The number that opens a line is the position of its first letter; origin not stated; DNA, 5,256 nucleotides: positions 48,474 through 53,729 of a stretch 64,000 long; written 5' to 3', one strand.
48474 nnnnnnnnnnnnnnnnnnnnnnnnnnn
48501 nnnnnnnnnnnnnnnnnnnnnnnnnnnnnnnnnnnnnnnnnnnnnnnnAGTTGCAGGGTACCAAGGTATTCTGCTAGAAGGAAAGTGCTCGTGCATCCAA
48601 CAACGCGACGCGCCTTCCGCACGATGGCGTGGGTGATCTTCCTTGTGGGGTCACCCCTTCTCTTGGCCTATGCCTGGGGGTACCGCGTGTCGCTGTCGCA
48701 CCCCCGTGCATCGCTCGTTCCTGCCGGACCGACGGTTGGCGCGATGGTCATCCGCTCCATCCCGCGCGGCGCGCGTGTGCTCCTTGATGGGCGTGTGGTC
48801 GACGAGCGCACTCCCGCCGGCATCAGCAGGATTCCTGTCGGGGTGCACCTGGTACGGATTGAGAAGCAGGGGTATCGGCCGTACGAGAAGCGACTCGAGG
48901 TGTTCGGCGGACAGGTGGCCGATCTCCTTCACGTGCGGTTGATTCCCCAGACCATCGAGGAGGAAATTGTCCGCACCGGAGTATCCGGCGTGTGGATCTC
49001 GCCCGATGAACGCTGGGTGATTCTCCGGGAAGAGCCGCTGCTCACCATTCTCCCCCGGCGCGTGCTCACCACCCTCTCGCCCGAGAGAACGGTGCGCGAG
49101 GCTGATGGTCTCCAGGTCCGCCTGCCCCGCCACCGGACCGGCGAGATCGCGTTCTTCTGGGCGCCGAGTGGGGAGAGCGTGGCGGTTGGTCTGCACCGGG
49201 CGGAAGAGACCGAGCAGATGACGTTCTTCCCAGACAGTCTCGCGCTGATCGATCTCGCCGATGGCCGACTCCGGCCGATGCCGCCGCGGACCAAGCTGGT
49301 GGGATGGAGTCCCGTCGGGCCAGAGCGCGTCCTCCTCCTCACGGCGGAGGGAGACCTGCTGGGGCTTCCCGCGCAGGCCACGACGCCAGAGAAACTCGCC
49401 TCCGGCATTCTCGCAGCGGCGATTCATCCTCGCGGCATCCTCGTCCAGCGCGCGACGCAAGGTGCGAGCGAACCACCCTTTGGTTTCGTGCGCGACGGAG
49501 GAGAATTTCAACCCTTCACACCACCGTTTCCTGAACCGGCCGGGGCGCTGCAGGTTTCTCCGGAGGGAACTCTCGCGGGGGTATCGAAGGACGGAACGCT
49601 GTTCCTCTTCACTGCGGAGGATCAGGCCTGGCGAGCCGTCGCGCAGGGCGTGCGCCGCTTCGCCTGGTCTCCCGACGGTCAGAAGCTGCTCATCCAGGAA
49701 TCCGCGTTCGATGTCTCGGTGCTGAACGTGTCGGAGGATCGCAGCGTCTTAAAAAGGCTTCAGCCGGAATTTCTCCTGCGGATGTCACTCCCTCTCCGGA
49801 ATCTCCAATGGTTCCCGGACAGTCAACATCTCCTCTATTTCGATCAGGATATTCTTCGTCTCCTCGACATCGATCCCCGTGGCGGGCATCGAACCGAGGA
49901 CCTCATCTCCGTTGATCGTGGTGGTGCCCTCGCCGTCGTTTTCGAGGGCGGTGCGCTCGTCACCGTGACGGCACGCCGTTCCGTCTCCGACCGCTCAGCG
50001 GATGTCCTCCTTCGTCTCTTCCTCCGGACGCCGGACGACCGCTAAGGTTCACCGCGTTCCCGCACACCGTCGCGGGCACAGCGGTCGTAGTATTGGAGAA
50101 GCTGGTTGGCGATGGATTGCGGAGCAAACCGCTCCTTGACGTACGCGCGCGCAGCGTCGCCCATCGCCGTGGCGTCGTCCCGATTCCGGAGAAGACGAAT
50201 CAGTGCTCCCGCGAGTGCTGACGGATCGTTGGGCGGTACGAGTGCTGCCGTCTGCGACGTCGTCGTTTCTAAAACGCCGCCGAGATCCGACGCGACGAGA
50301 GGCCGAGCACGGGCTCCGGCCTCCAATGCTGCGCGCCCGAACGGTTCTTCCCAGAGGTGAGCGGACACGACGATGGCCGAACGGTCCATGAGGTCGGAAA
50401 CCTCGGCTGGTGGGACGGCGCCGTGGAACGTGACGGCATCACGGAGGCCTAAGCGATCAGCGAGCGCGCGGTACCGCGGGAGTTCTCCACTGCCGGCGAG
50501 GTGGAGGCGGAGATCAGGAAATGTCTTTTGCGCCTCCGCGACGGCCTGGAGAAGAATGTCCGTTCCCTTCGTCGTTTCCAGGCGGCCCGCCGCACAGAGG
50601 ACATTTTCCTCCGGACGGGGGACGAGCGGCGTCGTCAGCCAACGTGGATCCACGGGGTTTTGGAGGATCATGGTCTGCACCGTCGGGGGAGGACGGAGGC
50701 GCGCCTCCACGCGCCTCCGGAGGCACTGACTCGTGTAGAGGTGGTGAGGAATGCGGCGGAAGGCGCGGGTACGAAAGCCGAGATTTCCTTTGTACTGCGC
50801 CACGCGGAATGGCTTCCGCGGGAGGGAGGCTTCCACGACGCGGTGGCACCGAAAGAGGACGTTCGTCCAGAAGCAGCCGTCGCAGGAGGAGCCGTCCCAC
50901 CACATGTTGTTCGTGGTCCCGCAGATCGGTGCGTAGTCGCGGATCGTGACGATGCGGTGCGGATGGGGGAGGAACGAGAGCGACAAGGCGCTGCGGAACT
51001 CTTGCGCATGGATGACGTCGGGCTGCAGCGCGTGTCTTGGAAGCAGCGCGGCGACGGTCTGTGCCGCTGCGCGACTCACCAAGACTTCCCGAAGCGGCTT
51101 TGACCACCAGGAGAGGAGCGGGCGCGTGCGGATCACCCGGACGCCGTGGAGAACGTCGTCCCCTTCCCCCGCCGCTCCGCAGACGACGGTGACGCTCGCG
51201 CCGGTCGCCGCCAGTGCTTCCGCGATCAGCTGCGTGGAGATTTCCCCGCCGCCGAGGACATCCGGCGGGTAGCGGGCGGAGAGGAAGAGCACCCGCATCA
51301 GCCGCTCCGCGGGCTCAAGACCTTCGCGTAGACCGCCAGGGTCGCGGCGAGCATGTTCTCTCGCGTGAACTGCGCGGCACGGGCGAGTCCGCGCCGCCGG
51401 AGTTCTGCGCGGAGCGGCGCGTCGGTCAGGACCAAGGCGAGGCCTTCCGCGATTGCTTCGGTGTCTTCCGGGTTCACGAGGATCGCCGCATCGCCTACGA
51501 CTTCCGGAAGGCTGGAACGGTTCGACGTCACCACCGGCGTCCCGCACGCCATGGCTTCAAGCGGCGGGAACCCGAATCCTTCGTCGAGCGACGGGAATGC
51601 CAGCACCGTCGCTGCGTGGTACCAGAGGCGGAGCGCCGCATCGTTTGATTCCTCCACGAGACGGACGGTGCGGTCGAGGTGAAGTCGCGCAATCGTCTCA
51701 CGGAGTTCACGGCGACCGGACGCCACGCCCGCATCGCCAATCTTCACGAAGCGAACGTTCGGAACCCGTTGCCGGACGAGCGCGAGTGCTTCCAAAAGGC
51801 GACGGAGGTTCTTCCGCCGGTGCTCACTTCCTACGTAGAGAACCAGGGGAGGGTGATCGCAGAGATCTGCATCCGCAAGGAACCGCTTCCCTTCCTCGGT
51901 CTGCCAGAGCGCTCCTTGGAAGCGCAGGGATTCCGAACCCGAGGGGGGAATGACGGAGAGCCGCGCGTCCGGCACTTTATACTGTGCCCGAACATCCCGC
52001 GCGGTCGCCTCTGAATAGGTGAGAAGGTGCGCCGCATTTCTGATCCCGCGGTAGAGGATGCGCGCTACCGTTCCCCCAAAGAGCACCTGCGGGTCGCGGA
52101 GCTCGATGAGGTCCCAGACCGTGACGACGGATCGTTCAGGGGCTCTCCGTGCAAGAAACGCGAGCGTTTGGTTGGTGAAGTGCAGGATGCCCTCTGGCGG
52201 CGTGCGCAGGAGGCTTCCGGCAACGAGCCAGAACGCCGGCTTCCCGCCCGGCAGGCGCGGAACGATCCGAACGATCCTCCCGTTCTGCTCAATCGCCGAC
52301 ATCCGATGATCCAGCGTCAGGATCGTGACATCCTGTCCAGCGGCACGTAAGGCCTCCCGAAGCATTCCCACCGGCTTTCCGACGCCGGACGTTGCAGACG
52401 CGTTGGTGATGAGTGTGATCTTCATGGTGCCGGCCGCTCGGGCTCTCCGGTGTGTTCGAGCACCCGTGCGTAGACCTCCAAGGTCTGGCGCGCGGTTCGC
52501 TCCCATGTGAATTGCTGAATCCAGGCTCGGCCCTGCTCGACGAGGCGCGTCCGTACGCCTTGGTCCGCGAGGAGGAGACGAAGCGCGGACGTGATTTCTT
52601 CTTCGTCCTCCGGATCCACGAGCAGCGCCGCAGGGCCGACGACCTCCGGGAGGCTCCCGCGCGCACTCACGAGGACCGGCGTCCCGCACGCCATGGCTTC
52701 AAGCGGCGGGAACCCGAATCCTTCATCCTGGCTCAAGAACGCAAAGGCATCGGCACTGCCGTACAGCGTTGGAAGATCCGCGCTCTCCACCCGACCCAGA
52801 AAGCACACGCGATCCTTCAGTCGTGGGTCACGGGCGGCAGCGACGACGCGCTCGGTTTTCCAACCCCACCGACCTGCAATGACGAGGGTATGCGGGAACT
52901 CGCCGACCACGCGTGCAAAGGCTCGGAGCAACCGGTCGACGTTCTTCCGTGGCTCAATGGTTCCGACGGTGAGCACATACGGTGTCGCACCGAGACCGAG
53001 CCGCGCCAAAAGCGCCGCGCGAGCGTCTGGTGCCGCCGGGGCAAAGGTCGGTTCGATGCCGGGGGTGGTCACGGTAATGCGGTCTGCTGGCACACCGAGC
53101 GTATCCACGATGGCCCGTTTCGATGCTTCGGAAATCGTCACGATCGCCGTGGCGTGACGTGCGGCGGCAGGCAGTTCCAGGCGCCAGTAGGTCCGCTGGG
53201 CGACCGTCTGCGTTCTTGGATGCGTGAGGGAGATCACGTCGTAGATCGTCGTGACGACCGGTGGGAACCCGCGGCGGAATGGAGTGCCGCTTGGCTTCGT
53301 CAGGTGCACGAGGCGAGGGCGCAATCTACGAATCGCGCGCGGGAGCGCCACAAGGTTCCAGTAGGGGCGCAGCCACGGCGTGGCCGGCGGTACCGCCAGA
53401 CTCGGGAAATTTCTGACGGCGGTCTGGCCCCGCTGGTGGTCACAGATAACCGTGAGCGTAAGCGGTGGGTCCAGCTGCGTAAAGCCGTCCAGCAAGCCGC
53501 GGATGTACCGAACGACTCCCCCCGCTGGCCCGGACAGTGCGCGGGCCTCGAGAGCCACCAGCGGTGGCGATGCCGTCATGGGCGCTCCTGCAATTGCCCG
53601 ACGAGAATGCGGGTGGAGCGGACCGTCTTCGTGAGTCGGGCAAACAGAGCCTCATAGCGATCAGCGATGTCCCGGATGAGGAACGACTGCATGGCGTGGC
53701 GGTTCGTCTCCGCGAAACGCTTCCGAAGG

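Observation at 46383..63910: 17-kb envelope glycosylation locus: mreB-GT4-secA linkage, four coupled GT4 genes, and at least three tandem ArnT/PMT-like GT-C paralogs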

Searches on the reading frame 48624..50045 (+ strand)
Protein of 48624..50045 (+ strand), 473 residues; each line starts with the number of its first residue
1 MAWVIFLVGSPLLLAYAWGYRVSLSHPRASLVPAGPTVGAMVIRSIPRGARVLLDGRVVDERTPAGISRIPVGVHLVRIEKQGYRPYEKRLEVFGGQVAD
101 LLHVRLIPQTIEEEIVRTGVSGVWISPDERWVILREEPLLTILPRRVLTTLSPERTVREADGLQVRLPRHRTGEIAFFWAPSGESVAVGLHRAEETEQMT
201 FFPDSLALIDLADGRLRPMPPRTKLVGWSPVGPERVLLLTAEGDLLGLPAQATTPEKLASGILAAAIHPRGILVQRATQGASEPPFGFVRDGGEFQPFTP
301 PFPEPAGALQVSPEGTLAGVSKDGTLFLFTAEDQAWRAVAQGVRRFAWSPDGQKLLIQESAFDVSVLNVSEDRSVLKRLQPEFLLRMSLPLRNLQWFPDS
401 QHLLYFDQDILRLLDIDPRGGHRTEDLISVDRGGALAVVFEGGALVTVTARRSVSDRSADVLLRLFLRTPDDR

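Call 7: search_protein_families(library=pfam, proteins=[window:48624-50045:+], max_evalue=0.01)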
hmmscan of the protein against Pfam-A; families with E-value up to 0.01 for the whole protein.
window:48624-50045:+ (473 aa): 2 families
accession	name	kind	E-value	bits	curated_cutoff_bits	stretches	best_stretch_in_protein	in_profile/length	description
PF08308.17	PEGA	-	4.4e-12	46.2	20.8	1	40-99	3-61/71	PEGA domain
PF07676.18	PD40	-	0.0045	17.4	20.9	0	346-356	14-24/38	WD40-like Beta Propeller Repeat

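Call 11: search_protein_families(library=ncbifam, proteins=[window:48624-50045:+], max_evalue=0.01)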
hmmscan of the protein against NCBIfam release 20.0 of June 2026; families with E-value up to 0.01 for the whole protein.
window:48624-50045:+ (473 aa): 0 families

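Call 89: search_protein_families(library=ncbifam, proteins=[window:48624-50045:+], max_evalue=1e-8)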
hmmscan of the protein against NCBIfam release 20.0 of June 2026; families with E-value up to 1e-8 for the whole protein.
window:48624-50045:+ (473 aa): 0 families

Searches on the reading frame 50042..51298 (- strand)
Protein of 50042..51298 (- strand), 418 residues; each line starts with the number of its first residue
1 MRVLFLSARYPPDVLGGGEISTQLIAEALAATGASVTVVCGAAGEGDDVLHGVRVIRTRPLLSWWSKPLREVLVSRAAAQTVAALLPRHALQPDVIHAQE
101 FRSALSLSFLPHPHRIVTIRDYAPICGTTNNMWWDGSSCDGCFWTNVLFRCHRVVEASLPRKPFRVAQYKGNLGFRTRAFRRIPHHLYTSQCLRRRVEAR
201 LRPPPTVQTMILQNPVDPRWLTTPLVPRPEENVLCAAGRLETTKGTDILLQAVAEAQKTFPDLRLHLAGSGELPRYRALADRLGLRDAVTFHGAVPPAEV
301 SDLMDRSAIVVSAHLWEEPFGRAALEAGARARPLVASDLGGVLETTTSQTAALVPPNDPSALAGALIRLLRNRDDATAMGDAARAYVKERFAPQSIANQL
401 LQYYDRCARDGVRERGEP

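Call 7: search_protein_families(library=pfam, proteins=[window:50042-51298:-], max_evalue=0.01)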
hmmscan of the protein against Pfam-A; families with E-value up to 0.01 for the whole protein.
window:50042-51298:- (418 aa): 6 families
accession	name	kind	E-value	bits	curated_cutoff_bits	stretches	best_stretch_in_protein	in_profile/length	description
PF00534.26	Glycos_transf_1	-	2e-30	106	26.4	1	228-384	12-170/172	Glycosyl transferases group 1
PF13692.12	Glyco_trans_1_4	-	3.3e-28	99.1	27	1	232-372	2-142/142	Glycosyl transferases group 1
PF13524.12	Glyco_trans_1_2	-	2.8e-09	37.5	25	1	251-402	7-144/144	Glycosyl transferase-like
PF13579.12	Glyco_trans_4_4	-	3.4e-09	37.7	29.7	1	16-207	1-151/158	Glycosyl transferase 4-like domain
PF13439.12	Glyco_transf_4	-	6.9e-08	33.1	28.5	1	16-218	2-168/170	Glycosyltransferase Family 4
PF20706.3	GT4-conflict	-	6.7e-06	25.8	26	1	193-399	157-384/385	Family 4 Glycosyltransferase in conflict systems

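Call 11: search_protein_families(library=ncbifam, proteins=[window:50042-51298:-], max_evalue=0.01)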
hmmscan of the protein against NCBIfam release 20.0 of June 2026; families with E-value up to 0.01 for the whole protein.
window:50042-51298:- (418 aa): 30 families (the best 25 are shown)
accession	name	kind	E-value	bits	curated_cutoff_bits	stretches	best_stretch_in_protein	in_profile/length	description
NF041876.1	EPS_EpsE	equivalog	3.4e-28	99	400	1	191-400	170-389/389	exopolysaccharide biosynthesis GT4 family glycosyltransferase EpsE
TIGR03449.1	mycothiol_MshA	equivalog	1.2e-21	77.1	462.5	1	229-407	218-403/406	D-inositol-3-phosphate glycosyltransferase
TIGR03088.1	stp2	hypoth_equivalog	4.5e-20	72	409.05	1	229-406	192-372/374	TIGR03088 family PEP-CTERM/XrtA system glycosyltransferase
TIGR04047.1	MSMEG_0565_glyc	hypoth_equivalog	1.2e-19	70.6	259.85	1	232-405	194-372/373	MSMEG_0565 family glycosyltransferase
TIGR04063.1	stp3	hypoth_equivalog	2.7e-19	69.3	442.05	1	231-404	213-392/397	TIGR04063 family PEP-CTERM/XrtA system glycosyltransferase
TIGR02149.1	glgA_Coryne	subfamily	2.3e-16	59.9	302.4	1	236-406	209-389/391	glycogen synthase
NF053787.1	GlcN_PG_synth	equivalog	2.3e-14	53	480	1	229-406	195-358/361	N-acetylglucosaminyl phosphatidylglycerol synthase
TIGR03999.1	thiol_BshA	equivalog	3e-14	52.7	273.7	1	230-407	198-373/375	N-acetyl-alpha-D-glucosaminyl L-malate synthase BshA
NF038229.1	Glyco4_Geo_Pelo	equivalog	2e-13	50.1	400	1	233-406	163-335/338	GPMC system family 4 glycosyltransferase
NF038295.1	EPS_HpsP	equivalog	6.2e-12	45.2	550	1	234-406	210-386/388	hormogonium polysaccharide biosynthesis glycosyltransferase HpsP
NF047684.1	TeichurnBiosyTuaC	equivalog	6.9e-11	41.7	550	1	230-407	218-389/391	teichuronic acid biosynthesis protein TuaC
TIGR04157.1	glyco_rSAM_CFB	subfamily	5.6e-10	38.8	400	1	228-402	224-404/406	TIGR04157 family glycosyltransferase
NF046085.1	XrtY_assoc_Gly1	equivalog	1.2e-09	37.5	400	1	238-407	216-384/387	XrtY-associated glycosyltransferase XYAG1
NF038298.1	EPS_HpsO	equivalog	2e-09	36.7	575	1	225-406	195-386/388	hormogonium polysaccharide biosynthesis glycosyltransferase HpsO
NF007640.0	PRK10307.1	subfamily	1.1e-08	34.5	276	1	230-402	228-402/411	WcaI family glycosyltransferase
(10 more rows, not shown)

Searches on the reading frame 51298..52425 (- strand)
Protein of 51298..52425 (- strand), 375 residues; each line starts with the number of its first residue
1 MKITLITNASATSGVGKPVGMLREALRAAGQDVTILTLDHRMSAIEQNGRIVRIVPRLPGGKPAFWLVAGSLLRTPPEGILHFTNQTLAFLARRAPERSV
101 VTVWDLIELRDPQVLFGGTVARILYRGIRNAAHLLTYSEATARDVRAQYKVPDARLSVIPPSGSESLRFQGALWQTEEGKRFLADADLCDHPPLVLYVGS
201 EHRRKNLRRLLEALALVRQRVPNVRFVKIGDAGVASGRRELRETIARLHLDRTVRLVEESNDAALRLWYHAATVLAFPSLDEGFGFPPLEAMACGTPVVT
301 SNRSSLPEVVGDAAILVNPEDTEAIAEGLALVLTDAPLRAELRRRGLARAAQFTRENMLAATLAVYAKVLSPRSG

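Call 7: search_protein_families(library=pfam, proteins=[window:51298-52425:-], max_evalue=0.01)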
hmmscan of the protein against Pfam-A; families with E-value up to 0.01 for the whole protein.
window:51298-52425:- (375 aa): 6 families
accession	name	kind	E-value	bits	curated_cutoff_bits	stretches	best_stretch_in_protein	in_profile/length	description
PF00534.26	Glycos_transf_1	-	5.3e-32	111.2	26.4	1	191-346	14-169/172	Glycosyl transferases group 1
PF13692.12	Glyco_trans_1_4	-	2.6e-30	106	27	1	193-335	2-142/142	Glycosyl transferases group 1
PF13579.12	Glyco_trans_4_4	-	1.2e-12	48.8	29.7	1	14-161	2-157/158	Glycosyl transferase 4-like domain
PF13439.12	Glyco_transf_4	-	3.4e-11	43.9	28.5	1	14-161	3-164/170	Glycosyltransferase Family 4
PF20706.3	GT4-conflict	-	9.9e-10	38.4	26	1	192-320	197-327/385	Family 4 Glycosyltransferase in conflict systems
PF13524.12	Glyco_trans_1_2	-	8.4e-07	29.5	25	1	208-352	3-132/144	Glycosyl transferase-like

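Call 11: search_protein_families(library=ncbifam, proteins=[window:51298-52425:-], max_evalue=0.01)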
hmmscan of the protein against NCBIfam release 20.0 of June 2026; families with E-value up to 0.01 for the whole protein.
window:51298-52425:- (375 aa): 31 families (the best 25 are shown)
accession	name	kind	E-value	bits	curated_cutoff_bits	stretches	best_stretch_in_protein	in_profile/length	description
TIGR04047.1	MSMEG_0565_glyc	hypoth_equivalog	1.7e-33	116.2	259.85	1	120-367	128-372/373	MSMEG_0565 family glycosyltransferase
TIGR03449.1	mycothiol_MshA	equivalog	1.2e-24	87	462.5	1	128-370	162-404/406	D-inositol-3-phosphate glycosyltransferase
NF041876.1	EPS_EpsE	equivalog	8.5e-21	74.6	400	1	202-361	224-387/389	exopolysaccharide biosynthesis GT4 family glycosyltransferase EpsE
TIGR02149.1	glgA_Coryne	subfamily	2.5e-20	73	302.4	1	127-370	141-391/391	glycogen synthase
TIGR03088.1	stp2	hypoth_equivalog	4.8e-17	62.1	409.05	1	134-370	140-374/374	TIGR03088 family PEP-CTERM/XrtA system glycosyltransferase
TIGR03999.1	thiol_BshA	equivalog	2.6e-16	59.5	273.7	1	193-370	200-374/375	N-acetyl-alpha-D-glucosaminyl L-malate synthase BshA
TIGR04063.1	stp3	hypoth_equivalog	4e-12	45.7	442.05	1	128-368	155-390/397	TIGR04063 family PEP-CTERM/XrtA system glycosyltransferase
TIGR04157.1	glyco_rSAM_CFB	subfamily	4.2e-12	45.8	400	1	130-314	169-343/406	TIGR04157 family glycosyltransferase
NF050063.1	ProtGlycPglJ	equivalog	4.9e-11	42.5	500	1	190-359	192-356/363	N-acetylgalactosamine-N,N'-diacetylbacillosaminyl-diphospho-undecaprenol 4-alpha-N-acetylgalactosaminyltransferase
NF053787.1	GlcN_PG_synth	equivalog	4.9e-11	42.1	480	1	186-370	191-360/361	N-acetylglucosaminyl phosphatidylglycerol synthase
NF038295.1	EPS_HpsP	equivalog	5.2e-11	42.2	550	1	180-358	195-371/388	hormogonium polysaccharide biosynthesis glycosyltransferase HpsP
NF047684.1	TeichurnBiosyTuaC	equivalog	1.4e-10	40.7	550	1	120-342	154-361/391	teichuronic acid biosynthesis protein TuaC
NF038298.1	EPS_HpsO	equivalog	1.7e-10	40.3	575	1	280-369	297-387/388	hormogonium polysaccharide biosynthesis glycosyltransferase HpsO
NF049988.1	MGlcDAGSynMgs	equivalog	1e-08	35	400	1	153-369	175-387/398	alpha-monoglucosyldiacylglycerol synthase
NF038255.1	exopoly_VpsD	equivalog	1.6e-08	33.9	300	1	203-302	214-313/381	VpsD family glycosyltransferase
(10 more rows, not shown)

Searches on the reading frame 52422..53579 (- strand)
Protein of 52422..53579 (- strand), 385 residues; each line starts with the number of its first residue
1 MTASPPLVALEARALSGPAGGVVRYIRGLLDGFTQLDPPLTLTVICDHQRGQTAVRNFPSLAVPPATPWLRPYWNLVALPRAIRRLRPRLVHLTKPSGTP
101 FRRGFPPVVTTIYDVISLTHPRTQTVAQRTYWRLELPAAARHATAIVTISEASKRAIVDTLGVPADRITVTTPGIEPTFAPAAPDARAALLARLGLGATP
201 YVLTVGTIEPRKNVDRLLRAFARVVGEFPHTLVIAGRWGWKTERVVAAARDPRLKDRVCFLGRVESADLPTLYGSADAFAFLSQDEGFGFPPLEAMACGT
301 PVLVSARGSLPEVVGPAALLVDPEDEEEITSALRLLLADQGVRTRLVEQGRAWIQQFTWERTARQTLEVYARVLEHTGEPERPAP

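Call 7: search_protein_families(library=pfam, proteins=[window:52422-53579:-], max_evalue=0.01)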
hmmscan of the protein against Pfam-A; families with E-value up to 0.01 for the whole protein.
window:52422-53579:- (385 aa): 5 families
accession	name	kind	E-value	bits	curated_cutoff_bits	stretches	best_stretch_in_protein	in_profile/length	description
PF00534.26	Glycos_transf_1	-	1.1e-35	123.2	26.4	1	199-353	15-172/172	Glycosyl transferases group 1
PF13692.12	Glyco_trans_1_4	-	5e-29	101.8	27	1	200-339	2-142/142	Glycosyl transferases group 1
PF13439.12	Glyco_transf_4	-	2.3e-17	64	28.5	1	20-177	2-168/170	Glycosyltransferase Family 4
PF13524.12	Glyco_trans_1_2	-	2.1e-11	44.4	25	1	217-367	5-143/144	Glycosyl transferase-like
PF20706.3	GT4-conflict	-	1.4e-09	37.9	26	1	124-365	131-384/385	Family 4 Glycosyltransferase in conflict systems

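Call 11: search_protein_families(library=ncbifam, proteins=[window:52422-53579:-], max_evalue=0.01)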
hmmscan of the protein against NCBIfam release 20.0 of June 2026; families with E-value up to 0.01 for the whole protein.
window:52422-53579:- (385 aa): 31 families (the best 25 are shown)
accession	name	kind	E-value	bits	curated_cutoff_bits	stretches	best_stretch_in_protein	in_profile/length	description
TIGR04047.1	MSMEG_0565_glyc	hypoth_equivalog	6e-42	144.1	259.85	1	139-371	135-372/373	MSMEG_0565 family glycosyltransferase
TIGR03449.1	mycothiol_MshA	equivalog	5.3e-29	101.3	462.5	1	143-374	165-404/406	D-inositol-3-phosphate glycosyltransferase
TIGR02149.1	glgA_Coryne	subfamily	1.4e-27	96.9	302.4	1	139-374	141-391/391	glycogen synthase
TIGR03088.1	stp2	hypoth_equivalog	1.4e-22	80.3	409.05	1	78-374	72-374/374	TIGR03088 family PEP-CTERM/XrtA system glycosyltransferase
TIGR03999.1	thiol_BshA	equivalog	6.7e-22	77.9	273.7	1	202-374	202-374/375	N-acetyl-alpha-D-glucosaminyl L-malate synthase BshA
TIGR04063.1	stp3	hypoth_equivalog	3e-20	72.5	442.05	1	138-374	153-396/397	TIGR04063 family PEP-CTERM/XrtA system glycosyltransferase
NF041876.1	EPS_EpsE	equivalog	3.5e-19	69.3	400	1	197-364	212-387/389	exopolysaccharide biosynthesis GT4 family glycosyltransferase EpsE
NF053787.1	GlcN_PG_synth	equivalog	1.3e-16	60.5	480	1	166-374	164-360/361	N-acetylglucosaminyl phosphatidylglycerol synthase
NF038229.1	Glyco4_Geo_Pelo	equivalog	2.6e-16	59.6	400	1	133-374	100-337/338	GPMC system family 4 glycosyltransferase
NF038295.1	EPS_HpsP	equivalog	3e-13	49.6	550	1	194-373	201-387/388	hormogonium polysaccharide biosynthesis glycosyltransferase HpsP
TIGR04157.1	glyco_rSAM_CFB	subfamily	3.6e-13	49.3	400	1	141-314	168-339/406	TIGR04157 family glycosyltransferase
NF041010.1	glycosy_Agl16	equivalog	5.7e-12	45.2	575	1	139-372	130-350/352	glycosylation protein Agl16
NF038298.1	EPS_HpsO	equivalog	1.5e-11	43.8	575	1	185-373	186-387/388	hormogonium polysaccharide biosynthesis glycosyltransferase HpsO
NF050063.1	ProtGlycPglJ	equivalog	7.7e-11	41.8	500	1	199-368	194-361/363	N-acetylgalactosamine-N,N'-diacetylbacillosaminyl-diphospho-undecaprenol 4-alpha-N-acetylgalactosaminyltransferase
NF038255.1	exopoly_VpsD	equivalog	1.2e-10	40.8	300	1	203-311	207-318/381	VpsD family glycosyltransferase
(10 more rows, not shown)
